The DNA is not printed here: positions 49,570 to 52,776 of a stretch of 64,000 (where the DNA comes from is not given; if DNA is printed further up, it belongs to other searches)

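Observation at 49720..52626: A membrane-tethered SARP (wHTH + BTAD) with an extracytoplasmic LysM loop is encoded as the last gene of the Tad pilus operon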

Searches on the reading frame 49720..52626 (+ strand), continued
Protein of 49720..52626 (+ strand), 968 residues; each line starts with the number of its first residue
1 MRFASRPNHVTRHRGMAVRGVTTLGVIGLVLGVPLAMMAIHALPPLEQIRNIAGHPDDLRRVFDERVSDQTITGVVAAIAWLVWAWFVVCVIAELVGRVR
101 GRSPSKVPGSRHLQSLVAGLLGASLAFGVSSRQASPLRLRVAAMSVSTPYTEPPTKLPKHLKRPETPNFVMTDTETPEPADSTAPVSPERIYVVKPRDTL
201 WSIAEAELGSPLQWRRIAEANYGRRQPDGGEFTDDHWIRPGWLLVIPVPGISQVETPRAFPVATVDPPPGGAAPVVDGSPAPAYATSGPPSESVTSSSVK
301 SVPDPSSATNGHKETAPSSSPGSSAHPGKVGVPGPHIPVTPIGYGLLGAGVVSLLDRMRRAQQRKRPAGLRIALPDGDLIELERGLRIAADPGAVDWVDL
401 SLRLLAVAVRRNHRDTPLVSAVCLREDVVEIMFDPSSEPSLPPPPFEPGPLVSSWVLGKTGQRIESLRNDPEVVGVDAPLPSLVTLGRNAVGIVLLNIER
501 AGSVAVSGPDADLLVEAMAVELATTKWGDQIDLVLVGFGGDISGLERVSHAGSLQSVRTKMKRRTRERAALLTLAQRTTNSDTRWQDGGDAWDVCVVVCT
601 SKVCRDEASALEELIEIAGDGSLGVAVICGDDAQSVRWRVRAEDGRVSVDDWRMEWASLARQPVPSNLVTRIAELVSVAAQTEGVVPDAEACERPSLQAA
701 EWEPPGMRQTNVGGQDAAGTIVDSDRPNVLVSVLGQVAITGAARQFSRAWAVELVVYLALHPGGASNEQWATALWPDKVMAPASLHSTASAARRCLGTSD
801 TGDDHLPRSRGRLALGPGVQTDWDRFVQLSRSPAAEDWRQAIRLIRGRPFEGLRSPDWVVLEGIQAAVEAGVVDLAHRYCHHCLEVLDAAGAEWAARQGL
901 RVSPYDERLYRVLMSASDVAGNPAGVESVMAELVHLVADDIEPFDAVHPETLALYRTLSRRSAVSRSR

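Call 79: get_annotated_region(hit=H11, flank=11000)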
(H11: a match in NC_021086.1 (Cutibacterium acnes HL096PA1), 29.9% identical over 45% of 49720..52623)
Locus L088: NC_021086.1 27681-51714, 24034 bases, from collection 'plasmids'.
description: Cutibacterium acnes HL096PA1 plasmid unnamed, complete sequence
organism: Cutibacterium acnes HL096PA1 (NCBI taxid 1134454)
taxonomy: Bacteria; Actinomycetota; Actinomycetes; Propionibacteriales; Propionibacteriaceae; Cutibacterium; Cutibacterium acnes; Cutibacterium acnes HL096PA1
host: -; source: -; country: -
typing (MOB-suite, as given by PLSDB): non-mobilizable; replicon rep_cluster_1710
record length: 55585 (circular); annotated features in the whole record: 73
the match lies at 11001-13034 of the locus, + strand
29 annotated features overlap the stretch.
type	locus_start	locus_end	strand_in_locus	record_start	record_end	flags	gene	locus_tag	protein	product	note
CDS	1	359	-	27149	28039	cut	-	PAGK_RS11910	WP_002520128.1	conjugal transfer protein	-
CDS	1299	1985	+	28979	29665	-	-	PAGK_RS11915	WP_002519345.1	hypothetical protein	-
CDS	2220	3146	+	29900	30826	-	-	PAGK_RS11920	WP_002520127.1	ParA family protein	-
CDS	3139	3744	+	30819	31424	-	-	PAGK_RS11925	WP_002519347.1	hypothetical protein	-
CDS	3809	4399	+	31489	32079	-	-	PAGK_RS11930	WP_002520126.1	SAF domain-containing protein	-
CDS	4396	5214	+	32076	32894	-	-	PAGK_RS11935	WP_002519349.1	hypothetical protein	-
CDS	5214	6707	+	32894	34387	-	-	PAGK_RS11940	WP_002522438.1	CpaF/VirB11 family protein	-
CDS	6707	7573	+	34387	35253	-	-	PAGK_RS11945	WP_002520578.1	type II secretion system F family protein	-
CDS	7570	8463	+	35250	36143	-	-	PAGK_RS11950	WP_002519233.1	hypothetical protein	-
CDS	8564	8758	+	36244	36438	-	-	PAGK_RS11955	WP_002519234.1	hypothetical protein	-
CDS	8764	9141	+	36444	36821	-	-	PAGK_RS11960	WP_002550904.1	TadE family protein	-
CDS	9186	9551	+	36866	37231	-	-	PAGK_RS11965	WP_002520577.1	hypothetical protein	-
CDS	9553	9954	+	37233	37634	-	-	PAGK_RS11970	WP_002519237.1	pilus assembly protein TadG-related protein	-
CDS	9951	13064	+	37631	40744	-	-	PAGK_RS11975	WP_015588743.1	LysM peptidoglycan-binding domain-containing protein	-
CDS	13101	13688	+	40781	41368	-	-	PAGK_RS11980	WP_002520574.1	hypothetical protein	-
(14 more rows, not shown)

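Call 92: search_protein_families(library=pfam, proteins=[L001:1453-2229:-, L019:1512-2294:-, L038:1539-2327:-], max_evalue=0.01)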
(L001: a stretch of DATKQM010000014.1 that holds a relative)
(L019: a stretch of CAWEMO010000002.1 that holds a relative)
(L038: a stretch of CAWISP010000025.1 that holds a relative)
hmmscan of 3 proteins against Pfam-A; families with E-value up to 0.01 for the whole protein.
L001:1453-2229:- (259 aa): 1 family
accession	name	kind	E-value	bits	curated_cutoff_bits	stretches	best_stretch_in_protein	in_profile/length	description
PF02586.19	SRAP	-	4.3e-70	236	27.1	1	5-239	1-214/214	SOS response associated peptidase (SRAP)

L019:1512-2294:- (261 aa): 1 family
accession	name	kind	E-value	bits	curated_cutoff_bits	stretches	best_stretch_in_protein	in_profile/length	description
PF02586.19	SRAP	-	1.7e-69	234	27.1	1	9-243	1-214/214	SOS response associated peptidase (SRAP)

L038:1539-2327:- (263 aa): 1 family
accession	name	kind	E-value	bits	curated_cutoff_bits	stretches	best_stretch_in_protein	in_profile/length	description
PF02586.19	SRAP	-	2.4e-70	236.8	27.1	1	11-245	1-214/214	SOS response associated peptidase (SRAP)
